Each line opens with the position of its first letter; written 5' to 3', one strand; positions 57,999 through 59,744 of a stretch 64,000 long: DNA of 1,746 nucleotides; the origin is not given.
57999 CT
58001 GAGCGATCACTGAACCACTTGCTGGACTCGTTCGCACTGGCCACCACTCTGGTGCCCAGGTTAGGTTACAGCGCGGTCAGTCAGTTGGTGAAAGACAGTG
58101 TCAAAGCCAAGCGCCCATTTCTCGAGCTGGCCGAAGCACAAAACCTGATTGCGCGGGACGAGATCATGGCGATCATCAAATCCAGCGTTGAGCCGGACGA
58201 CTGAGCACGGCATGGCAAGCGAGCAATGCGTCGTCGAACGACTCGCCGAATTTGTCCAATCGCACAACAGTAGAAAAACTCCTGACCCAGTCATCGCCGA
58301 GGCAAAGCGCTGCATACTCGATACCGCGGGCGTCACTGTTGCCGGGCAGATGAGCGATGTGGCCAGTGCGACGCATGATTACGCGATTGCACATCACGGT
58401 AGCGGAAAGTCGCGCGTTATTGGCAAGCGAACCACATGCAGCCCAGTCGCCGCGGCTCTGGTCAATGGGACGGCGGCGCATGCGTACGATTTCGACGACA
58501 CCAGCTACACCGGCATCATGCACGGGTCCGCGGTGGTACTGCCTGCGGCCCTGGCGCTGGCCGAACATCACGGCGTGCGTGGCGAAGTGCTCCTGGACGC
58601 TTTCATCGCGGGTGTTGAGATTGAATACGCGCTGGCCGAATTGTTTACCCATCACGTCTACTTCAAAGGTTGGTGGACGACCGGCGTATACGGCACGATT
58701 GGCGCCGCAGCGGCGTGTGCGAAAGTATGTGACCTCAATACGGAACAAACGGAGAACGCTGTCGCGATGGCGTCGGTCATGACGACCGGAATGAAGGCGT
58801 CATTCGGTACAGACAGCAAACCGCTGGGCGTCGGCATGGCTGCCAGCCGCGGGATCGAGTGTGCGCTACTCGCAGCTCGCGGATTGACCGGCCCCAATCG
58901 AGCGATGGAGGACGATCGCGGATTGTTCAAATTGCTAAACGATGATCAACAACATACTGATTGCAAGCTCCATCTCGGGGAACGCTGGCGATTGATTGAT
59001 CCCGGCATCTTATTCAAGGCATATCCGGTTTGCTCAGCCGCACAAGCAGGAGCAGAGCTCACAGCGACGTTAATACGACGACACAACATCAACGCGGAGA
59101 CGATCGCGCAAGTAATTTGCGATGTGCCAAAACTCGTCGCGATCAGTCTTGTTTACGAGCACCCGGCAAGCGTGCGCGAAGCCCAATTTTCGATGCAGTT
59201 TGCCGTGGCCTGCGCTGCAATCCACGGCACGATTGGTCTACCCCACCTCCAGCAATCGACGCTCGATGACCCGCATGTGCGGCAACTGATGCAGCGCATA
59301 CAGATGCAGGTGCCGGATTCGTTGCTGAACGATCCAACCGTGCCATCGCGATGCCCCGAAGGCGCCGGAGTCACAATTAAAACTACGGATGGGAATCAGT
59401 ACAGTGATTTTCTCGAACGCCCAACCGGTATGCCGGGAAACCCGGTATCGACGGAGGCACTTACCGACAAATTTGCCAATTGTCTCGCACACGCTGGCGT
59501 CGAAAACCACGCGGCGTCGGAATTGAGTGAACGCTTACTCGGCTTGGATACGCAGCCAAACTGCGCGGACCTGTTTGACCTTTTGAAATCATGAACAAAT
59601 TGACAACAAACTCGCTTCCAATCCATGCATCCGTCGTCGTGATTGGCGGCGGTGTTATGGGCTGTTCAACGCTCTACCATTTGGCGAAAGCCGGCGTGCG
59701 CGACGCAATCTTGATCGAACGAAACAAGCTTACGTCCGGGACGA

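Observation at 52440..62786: RpiR-controlled catabolic island pairing an aspartase-family lyase with an MmgE/PrpD protein, a DMGDH-like flavoenzyme and a C-N hydrolase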

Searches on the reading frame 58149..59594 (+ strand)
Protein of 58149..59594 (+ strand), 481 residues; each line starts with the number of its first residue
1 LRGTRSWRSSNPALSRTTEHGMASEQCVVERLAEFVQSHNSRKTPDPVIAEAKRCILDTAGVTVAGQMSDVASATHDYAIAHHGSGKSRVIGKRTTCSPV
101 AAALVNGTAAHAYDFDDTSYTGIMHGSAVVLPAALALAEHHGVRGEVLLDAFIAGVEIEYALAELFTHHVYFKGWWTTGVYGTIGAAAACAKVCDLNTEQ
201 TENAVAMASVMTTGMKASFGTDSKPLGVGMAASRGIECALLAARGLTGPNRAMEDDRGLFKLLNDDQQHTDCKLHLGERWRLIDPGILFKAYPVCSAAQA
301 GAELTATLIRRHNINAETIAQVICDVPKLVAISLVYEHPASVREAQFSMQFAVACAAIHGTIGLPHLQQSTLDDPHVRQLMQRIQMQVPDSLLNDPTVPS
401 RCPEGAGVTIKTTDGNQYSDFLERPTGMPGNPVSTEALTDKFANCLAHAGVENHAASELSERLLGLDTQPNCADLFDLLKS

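Call 3: search_protein_families(library=pfam, proteins=[window:58149-59594:+])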
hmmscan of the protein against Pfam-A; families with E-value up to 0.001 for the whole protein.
window:58149-59594:+ (481 aa): 2 families
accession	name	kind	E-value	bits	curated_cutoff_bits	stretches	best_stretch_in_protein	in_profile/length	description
PF03972.19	MmgE_PrpD_N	-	1.2e-62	211.7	32.1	1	30-268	1-240/244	MmgE/PrpD N-terminal domain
PF19305.4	MmgE_PrpD_C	-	1.3e-28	100.4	32.1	1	292-456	1-162/173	MmgE/PrpD C-terminal domain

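Call 4: search_protein_families(library=ncbifam, proteins=[window:58149-59594:+])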
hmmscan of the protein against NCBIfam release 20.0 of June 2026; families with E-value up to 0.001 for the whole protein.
window:58149-59594:+ (481 aa): 3 families
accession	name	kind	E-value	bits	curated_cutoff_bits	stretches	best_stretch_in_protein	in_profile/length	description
NF006943.0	PRK09425.1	equivalog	1.2e-12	47.4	575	1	24-429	11-426/480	bifunctional 2-methylcitrate dehydratase/aconitate hydratase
NF042438.1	PrpD_hiGCgrampos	equivalog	2.3e-10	39.7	950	1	55-269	46-261/499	2-methylcitrate dehydratase PrpD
TIGR02330.1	prpD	equivalog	7.1e-09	34.9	458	1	52-428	25-413/468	2-methylcitrate dehydratase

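Call 9: search_solved_structures(query=window:58212-59594:+, max_evalue=0.001, show_alignments=1)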
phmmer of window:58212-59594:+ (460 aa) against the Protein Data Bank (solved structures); distinct sequences matched with E-value up to 0.001: 11.
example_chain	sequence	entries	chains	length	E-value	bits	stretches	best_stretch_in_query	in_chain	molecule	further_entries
7bra_A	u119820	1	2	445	2e-51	178.5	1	9-422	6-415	Bacillus subtilis IRG1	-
7e9d_A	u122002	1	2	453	1.6e-50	175.6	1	4-422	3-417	IRG1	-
2hp0_A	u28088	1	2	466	4e-46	161.1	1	9-427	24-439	IDS-epimerase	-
2hp3_A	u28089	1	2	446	4.5e-46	160.9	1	9-427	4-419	IDS-epimerase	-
12vt_A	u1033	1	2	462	2e-38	135.7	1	15-458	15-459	Cis-aconitate decarboxylase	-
12vw_A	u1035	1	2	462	5.7e-38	134.2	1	15-458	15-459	Cis-aconitate decarboxylase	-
12ux_A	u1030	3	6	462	1.1e-37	133.3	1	15-458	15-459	Cis-aconitate decarboxylase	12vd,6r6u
12vq_A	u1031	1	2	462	8.8e-37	130.3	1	15-458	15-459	Cis-aconitate decarboxylase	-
7br9_A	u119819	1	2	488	4.2e-36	128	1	7-423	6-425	Cis-aconitate decarboxylase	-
6r6t_A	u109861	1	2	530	5.9e-36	127.6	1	7-423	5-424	Cis-aconitate decarboxylase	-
5mux_A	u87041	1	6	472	0.00012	24.4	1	162-396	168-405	2-methylcitrate dehydratase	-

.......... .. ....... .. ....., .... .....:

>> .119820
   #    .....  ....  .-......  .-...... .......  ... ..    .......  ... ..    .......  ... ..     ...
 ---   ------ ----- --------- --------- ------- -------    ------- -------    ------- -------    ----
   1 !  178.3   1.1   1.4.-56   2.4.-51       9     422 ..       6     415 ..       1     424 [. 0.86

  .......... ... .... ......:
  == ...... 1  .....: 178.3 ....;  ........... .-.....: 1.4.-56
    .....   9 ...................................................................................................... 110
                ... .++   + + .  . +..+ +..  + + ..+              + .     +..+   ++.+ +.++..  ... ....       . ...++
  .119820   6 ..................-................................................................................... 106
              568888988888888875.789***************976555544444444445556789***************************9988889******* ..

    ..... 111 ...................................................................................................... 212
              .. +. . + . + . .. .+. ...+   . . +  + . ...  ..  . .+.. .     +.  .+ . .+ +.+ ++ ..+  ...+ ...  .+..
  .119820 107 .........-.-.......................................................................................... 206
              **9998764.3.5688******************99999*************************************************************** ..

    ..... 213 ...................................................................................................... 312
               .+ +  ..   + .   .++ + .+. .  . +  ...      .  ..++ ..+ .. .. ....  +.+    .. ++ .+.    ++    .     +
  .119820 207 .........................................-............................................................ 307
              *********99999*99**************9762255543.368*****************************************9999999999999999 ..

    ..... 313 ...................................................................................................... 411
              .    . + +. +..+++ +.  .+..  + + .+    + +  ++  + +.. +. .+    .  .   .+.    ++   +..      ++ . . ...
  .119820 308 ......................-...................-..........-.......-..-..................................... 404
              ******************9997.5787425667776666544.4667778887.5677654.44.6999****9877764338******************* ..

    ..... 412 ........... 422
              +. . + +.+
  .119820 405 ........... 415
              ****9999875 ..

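Call 11: find_homologous_proteins(query=window:58212-59594:+, max_evalue=1e-20)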
Query window:58212-59594:+ (460 aa): 2939 proteins with E <= 1e-20 among 8000 candidates; the best 120 are listed.
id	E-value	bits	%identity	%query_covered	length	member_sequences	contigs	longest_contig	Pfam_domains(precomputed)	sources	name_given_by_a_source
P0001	0.0e+0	1043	100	100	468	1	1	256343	PF19305.5,PF03972.20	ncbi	ncbi:MAG: MmgE/PrpD family protein [Pseudomonadota bacterium]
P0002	1.1e-185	636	64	96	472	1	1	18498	PF19305.5,PF03972.20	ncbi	-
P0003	1.2e-183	629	61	100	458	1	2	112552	PF19305.5,PF03972.20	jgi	-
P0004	1.1e-182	626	61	100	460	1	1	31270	PF19305.5,PF03972.20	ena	-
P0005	5.9e-178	610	60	99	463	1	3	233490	PF19305.5,PF03972.20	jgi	-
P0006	8.0e-178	610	60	100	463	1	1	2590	PF19305.5,PF03972.20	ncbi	-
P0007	2.3e-177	608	60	100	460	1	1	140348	PF19305.5,PF03972.20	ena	-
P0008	7.2e-176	604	59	98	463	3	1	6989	PF19305.5,PF03972.20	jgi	jgi:2-methylcitrate dehydratase PrpD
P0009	6.0e-172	591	58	98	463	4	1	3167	PF19305.5,PF03972.20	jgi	jgi:2-methylcitrate dehydratase PrpD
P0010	9.7e-172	590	58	98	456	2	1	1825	PF19305.5,PF03972.20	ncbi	-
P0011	5.4e-170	584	57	98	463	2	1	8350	PF19305.5,PF03972.20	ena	-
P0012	1.8e-166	573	58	97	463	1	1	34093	PF19305.5,PF03972.20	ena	-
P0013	6.3e-166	571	56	98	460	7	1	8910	PF19305.5,PF03972.20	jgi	-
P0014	6.7e-166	571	56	98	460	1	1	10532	PF19305.5,PF03972.20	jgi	-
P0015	6.3e-165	567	55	99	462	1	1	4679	PF19305.5,PF03972.20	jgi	jgi:2-methylcitrate dehydratase PrpD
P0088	1.4e-121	425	47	97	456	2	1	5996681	PF19305.5,PF03972.20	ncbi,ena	-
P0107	2.0e-118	414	47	96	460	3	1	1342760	PF19305.5,PF03972.20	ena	-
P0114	1.4e-117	411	47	98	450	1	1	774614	PF19305.5,PF03972.20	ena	-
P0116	2.8e-117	410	49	92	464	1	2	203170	PF19305.5,PF03972.20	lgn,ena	-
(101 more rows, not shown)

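Call 13: find_encoding_contigs(protein=P0003, flank=10000, max_places=2)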
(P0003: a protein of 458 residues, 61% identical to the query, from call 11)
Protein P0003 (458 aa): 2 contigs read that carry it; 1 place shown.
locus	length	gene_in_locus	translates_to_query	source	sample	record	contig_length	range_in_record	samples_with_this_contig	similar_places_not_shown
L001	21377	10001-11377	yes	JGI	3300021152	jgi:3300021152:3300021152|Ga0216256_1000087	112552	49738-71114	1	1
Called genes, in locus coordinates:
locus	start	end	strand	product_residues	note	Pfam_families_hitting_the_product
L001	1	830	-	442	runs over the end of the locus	PF00202:Aminotran_3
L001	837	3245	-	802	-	PF01266:DAO, PF16350:FAO_M, PF01571:GCV_T, PF08669:GCV_T_C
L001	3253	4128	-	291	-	PF01418:HTH_6 (faint), PF01380:SIS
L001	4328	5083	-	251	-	PF02463:SMC_N, PF00005:ABC_tran, PF13401:AAA_22 (faint), PF13304:AAA_21 (weak)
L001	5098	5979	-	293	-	PF00528:BPD_transp_1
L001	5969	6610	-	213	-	PF00528:BPD_transp_1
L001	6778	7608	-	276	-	PF00497:SBP_bac_3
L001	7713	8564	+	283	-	PF01418:HTH_6, PF01380:SIS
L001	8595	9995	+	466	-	PF00206:Lyase_1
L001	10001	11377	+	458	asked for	PF03972:MmgE_PrpD_N, PF19305:MmgE_PrpD_C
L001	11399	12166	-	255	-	PF00106:adh_short, PF08659:KR, PF13561:adh_short_C2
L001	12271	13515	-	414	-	PF01266:DAO, PF03486:HI0933_like (faint), PF05834:Lycopene_cycl (faint), PF07992:Pyr_redox_2 (faint)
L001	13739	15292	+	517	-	PF02028:BCCT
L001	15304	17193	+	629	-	PF04069:OpuAC, PF16868:NMT1_3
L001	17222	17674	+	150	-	PF00582:Usp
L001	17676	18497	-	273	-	PF12852:Cupin_6, PF00165:HTH_AraC, PF12833:HTH_18, PF00165:HTH_AraC (weak)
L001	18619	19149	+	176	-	PF00578:AhpC-TSA, PF08534:Redoxin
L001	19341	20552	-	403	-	PF00155:Aminotran_1_2, PF01041:DegT_DnrJ_EryC1 (weak)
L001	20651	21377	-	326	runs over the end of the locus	PF09982:LpxR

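Call 14: find_encoding_contigs(protein=P0005, flank=10000, max_places=2)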
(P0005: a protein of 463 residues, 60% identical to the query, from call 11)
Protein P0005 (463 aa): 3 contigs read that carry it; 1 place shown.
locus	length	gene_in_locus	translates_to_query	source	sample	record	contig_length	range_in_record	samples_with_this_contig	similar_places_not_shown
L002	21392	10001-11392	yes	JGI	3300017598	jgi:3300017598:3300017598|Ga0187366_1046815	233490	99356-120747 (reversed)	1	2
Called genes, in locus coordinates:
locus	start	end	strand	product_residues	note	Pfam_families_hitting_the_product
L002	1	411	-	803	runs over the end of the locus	PF01266:DAO, PF16350:FAO_M, PF01571:GCV_T, PF08669:GCV_T_C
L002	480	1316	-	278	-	PF00795:CN_hydrolase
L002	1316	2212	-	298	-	PF01418:HTH_6 (weak), PF01380:SIS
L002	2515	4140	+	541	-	PF00496:SBP_bac_5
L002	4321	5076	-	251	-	PF02463:SMC_N, PF00005:ABC_tran, PF13401:AAA_22 (faint), PF13304:AAA_21 (weak)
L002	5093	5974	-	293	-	PF00528:BPD_transp_1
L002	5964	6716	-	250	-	PF00528:BPD_transp_1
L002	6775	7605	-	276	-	PF00497:SBP_bac_3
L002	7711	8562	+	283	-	PF01418:HTH_6, PF01380:SIS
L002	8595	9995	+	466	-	PF00206:Lyase_1, PF10415:FumaraseC_C (faint)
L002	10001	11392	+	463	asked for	PF03972:MmgE_PrpD_N, PF19305:MmgE_PrpD_C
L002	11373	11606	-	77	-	PF13561:adh_short_C2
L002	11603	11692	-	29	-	-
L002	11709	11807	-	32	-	-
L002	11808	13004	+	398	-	-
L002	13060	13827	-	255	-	PF00106:adh_short, PF08659:KR, PF13561:adh_short_C2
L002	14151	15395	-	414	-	PF01266:DAO, PF03486:HI0933_like (faint), PF05834:Lycopene_cycl (faint), PF07992:Pyr_redox_2 (faint)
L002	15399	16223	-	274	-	PF12852:Cupin_6, PF00165:HTH_AraC (weak), PF12833:HTH_18, PF00165:HTH_AraC (weak)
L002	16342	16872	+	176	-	PF00578:AhpC-TSA, PF08534:Redoxin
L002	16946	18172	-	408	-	PF00155:Aminotran_1_2, PF01041:DegT_DnrJ_EryC1 (faint)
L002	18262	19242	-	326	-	PF09982:LpxR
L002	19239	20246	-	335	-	PF02253:PLA1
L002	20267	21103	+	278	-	PF06629:MipA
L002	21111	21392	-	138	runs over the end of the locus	-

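Call 15: find_encoding_contigs(protein=P0088, flank=10000, max_places=2)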
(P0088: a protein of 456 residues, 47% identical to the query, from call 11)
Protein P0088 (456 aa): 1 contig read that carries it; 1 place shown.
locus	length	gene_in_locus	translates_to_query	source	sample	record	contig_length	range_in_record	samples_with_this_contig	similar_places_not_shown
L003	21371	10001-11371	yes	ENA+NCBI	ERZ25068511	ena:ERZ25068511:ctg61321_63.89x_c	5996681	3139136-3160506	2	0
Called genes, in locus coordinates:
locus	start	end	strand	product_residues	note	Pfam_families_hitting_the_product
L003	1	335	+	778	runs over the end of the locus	PF01315:Ald_Xan_dh_C, PF02738:MoCoBD_1, PF20256:MoCoBD_2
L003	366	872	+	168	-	PF00111:Fer2, PF13085:Fer2_3 (weak), PF01799:Fer2_2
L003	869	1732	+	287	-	PF00941:FAD_binding_5, PF03450:CO_deh_flav_C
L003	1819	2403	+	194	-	PF06240:COXG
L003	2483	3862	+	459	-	PF07969:Amidohydro_3 (faint), PF01979:Amidohydro_1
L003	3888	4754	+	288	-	PF00795:CN_hydrolase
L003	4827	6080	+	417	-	PF01946:Thi4 (weak), PF01266:DAO, PF13450:NAD_binding_8 (faint)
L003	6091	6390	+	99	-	PF04267:SoxD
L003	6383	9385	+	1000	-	PF13510:Fer2_4, PF00890:FAD_binding_2 (weak), PF03486:HI0933_like (weak), PF07992:Pyr_redox_2, PF12831:FAD_oxidored, PF17806:SO_alpha_A3, PF01571:GCV_T, PF08669:GCV_T_C, +4 more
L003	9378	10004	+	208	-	PF04268:SoxG (weak), PF01571:GCV_T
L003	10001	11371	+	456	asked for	PF03972:MmgE_PrpD_N, PF19305:MmgE_PrpD_C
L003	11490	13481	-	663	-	PF07715:Plug, PF00593:TonB_dep_Rec_b-barrel, PF14905:OMP_b-brl_3 (faint)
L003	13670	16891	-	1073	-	PF02012:BNR (faint), PF13088:BNR_2 (faint), PF15902:Sortilin-Vps10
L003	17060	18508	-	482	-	PF00171:Aldedh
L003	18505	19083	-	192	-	PF02775:TPP_enzyme_C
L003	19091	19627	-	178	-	-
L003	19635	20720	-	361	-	PF00155:Aminotran_1_2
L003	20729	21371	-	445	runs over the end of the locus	PF01979:Amidohydro_1, PF07969:Amidohydro_3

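Call 20: find_related_loci(query=A1, collection=genome_contigs, flank=10000)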
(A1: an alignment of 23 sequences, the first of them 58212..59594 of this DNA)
Query A1 (460 aa) in genome_contigs; peptide patterns used: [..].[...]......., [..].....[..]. (x = any residue, [..] = any of these).
309 stretches matched a pattern; 279 encode a relative of the query (tblastn E <= 1e-3); the best 80 are kept; 80 distinct loci.
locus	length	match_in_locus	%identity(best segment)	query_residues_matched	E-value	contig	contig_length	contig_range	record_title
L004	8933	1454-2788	58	7-454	3e-174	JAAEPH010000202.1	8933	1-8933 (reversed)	MAG: Gammaproteobacteria bacterium isolate Cli_6 CliG_CONTIG984318, whole genome shotgun sequence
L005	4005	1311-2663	56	1-454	1e-177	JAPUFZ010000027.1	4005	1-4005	MAG: Gammaproteobacteria bacterium isolate A5-S04_105 A5-S04_105_cg27, whole genome shotgun sequence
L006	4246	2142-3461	56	7-446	2e-174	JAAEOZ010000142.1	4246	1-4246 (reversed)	MAG: Gammaproteobacteria bacterium isolate Cca_20 CcaG_CONTIG757096, whole genome shotgun sequence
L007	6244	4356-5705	56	1-450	8e-170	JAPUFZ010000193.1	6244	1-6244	MAG: Gammaproteobacteria bacterium isolate A5-S04_105 A5-S04_105_cg193, whole genome shotgun sequence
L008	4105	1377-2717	53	1-447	3e-164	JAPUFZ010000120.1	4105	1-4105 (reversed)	MAG: Gammaproteobacteria bacterium isolate A5-S04_105 A5-S04_105_cg120, whole genome shotgun sequence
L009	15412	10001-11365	54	3-460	5e-155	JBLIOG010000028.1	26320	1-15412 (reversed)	MAG: Gammaproteobacteria bacterium isolate 3300053785_167 Ga0535658_0003619, whole genome shotgun sequence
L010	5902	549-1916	54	1-456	3e-155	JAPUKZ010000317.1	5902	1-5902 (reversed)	MAG: Gammaproteobacteria bacterium isolate KW1-S15_72 KW1-S15_72_cg317, whole genome shotgun sequence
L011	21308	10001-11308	47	7-447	7e-120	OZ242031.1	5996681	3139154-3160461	MAG: Candidatus Rariloculaceae bacterium isolate a5421204-da08-4551-a270-5214cadbb2a1 genome assembly, chromosome: 1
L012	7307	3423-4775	44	4-455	4e-117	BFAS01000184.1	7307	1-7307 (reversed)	Bacterium MnTg02 DNA, NODE_213_184, whole genome shotgun sequence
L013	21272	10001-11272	47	22-450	1e-116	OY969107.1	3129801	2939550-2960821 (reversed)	MAG: uncultured Alphaproteobacteria bacterium isolate MFD09964.bin.2.15 genome assembly, chromosome: 1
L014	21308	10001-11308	44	7-447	1e-111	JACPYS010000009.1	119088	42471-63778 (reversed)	MAG: Betaproteobacteria bacterium isolate NC_groundwater_869_Pr1_S2p5_64_25 Montesol18_S2p5_coassembly_scaffold_24539, w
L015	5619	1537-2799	48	22-447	1e-111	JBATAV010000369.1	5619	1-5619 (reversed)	MAG: Paracoccaceae bacterium isolate MFD10514_ilm_asm_bin20 k127_212390, whole genome shotgun sequence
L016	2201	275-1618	46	7-455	2e-117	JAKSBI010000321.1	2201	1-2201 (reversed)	MAG: Hyphomicrobiales bacterium isolate MAG.172 k141_11031848, whole genome shotgun sequence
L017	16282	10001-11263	47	24-449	1e-110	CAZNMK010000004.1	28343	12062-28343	MAG TPA_asm: uncultured Roseovarius sp. isolate binchicken_co286_18 genome assembly, contig: NODE_2158_length_28343_cov_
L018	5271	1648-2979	45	10-457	9e-110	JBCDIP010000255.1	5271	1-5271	MAG: Pseudomonadota bacterium isolate P01_H01_bin.182 k141_3272776_length_5271_cov_8.7294, whole genome shotgun sequence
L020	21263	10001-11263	46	31-455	2e-109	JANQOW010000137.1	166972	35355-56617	MAG: Hyphomicrobiales bacterium isolate IP29b_bin.146 k99_2388105, whole genome shotgun sequence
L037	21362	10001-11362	36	1-455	1e-102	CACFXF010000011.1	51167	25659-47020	uncultured Alphaproteobacteria bacterium isolate AG-414-O15 genome assembly, contig: AG-414-O15_NODE_11, whole genome sh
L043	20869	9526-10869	44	7-455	6e-101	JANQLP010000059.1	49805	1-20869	MAG: Hyphomicrobiales bacterium isolate PL25a_bin.62 k99_3061501, whole genome shotgun sequence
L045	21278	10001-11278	44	3-429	5e-99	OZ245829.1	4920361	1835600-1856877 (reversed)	MAG: Hyphomicrobiales bacterium isolate e75b2482-386e-49a5-88ac-96db8616c2ba genome assembly, chromosome: 1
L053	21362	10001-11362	37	1-455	8e-97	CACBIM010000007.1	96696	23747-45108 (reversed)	uncultured SAR116 cluster alpha proteobacterium isolate AG-899-J15 genome assembly, contig: AG-899-J15_NODE_7, whole gen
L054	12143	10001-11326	45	10-455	2e-116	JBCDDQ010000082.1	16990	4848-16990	MAG: Pseudomonadota bacterium isolate P01_G01_bin.44 k141_1926892_length_16990_cov_133.0000, whole genome shotgun sequen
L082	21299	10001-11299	42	7-442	7e-87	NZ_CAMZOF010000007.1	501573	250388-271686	Pelagibius sp. Alg239-R121 NODE_7_length_501573_cov_67.4848, whole genome shotgun sequence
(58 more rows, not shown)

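Call 22: find_encoding_contigs(protein=P0107, flank=10000, max_places=1)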
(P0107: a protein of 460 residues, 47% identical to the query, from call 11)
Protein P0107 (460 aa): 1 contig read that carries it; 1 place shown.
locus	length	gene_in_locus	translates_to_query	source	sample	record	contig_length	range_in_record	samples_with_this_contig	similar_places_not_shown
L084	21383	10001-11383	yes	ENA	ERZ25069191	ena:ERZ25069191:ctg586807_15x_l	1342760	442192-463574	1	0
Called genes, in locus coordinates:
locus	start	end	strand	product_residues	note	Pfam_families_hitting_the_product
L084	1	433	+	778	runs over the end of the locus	PF01315:Ald_Xan_dh_C, PF02738:MoCoBD_1, PF20256:MoCoBD_2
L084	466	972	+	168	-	PF00111:Fer2, PF13085:Fer2_3 (weak), PF01799:Fer2_2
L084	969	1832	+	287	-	PF00941:FAD_binding_5, PF03450:CO_deh_flav_C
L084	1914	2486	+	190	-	PF06240:COXG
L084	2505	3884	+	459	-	PF01979:Amidohydro_1, PF07969:Amidohydro_3 (faint)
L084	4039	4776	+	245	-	PF00795:CN_hydrolase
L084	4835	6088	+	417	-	PF01946:Thi4 (weak), PF01266:DAO, PF13450:NAD_binding_8 (faint)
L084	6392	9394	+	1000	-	PF13510:Fer2_4, PF00890:FAD_binding_2 (weak), PF03486:HI0933_like (weak), PF07992:Pyr_redox_2, PF12831:FAD_oxidored, PF17806:SO_alpha_A3, PF01571:GCV_T, PF08669:GCV_T_C, +2 more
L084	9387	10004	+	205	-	PF01571:GCV_T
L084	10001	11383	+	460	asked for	PF03972:MmgE_PrpD_N, PF19305:MmgE_PrpD_C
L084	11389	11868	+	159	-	PF04073:tRNA_edit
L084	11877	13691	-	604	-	PF04055:Radical_SAM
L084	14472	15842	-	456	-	PF13640:2OG-FeII_Oxy_3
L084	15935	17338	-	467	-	PF03553:Na_H_antiporter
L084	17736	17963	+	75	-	PF04023:FeoA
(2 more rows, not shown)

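Call 23: find_encoding_contigs(protein=P0114, flank=10000, max_places=1)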
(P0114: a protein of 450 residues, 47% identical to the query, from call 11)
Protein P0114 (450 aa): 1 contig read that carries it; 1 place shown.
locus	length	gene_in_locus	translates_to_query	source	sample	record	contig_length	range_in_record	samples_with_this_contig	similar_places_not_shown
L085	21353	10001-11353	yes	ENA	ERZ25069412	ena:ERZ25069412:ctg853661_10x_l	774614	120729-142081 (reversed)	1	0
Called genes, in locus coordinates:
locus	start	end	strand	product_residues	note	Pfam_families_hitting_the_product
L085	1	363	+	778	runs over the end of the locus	PF01315:Ald_Xan_dh_C, PF02738:MoCoBD_1, PF20256:MoCoBD_2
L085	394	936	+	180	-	PF00111:Fer2, PF13085:Fer2_3 (weak), PF01799:Fer2_2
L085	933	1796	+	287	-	PF00941:FAD_binding_5, PF03450:CO_deh_flav_C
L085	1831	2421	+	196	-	PF06240:COXG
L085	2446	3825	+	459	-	PF01979:Amidohydro_1, PF07969:Amidohydro_3 (faint)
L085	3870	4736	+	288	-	PF00795:CN_hydrolase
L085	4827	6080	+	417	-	PF01946:Thi4 (weak), PF01266:DAO, PF13450:NAD_binding_8 (faint)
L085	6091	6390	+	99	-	PF04267:SoxD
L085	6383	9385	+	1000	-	PF13510:Fer2_4, PF00890:FAD_binding_2 (weak), PF03486:HI0933_like (weak), PF07992:Pyr_redox_2, PF12831:FAD_oxidored, PF17806:SO_alpha_A3, PF01571:GCV_T, PF08669:GCV_T_C, +2 more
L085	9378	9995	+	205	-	PF01571:GCV_T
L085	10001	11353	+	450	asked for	PF03972:MmgE_PrpD_N, PF19305:MmgE_PrpD_C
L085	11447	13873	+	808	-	PF01844:HNH (weak)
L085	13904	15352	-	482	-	PF00171:Aldedh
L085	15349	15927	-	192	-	PF02775:TPP_enzyme_C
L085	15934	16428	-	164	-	-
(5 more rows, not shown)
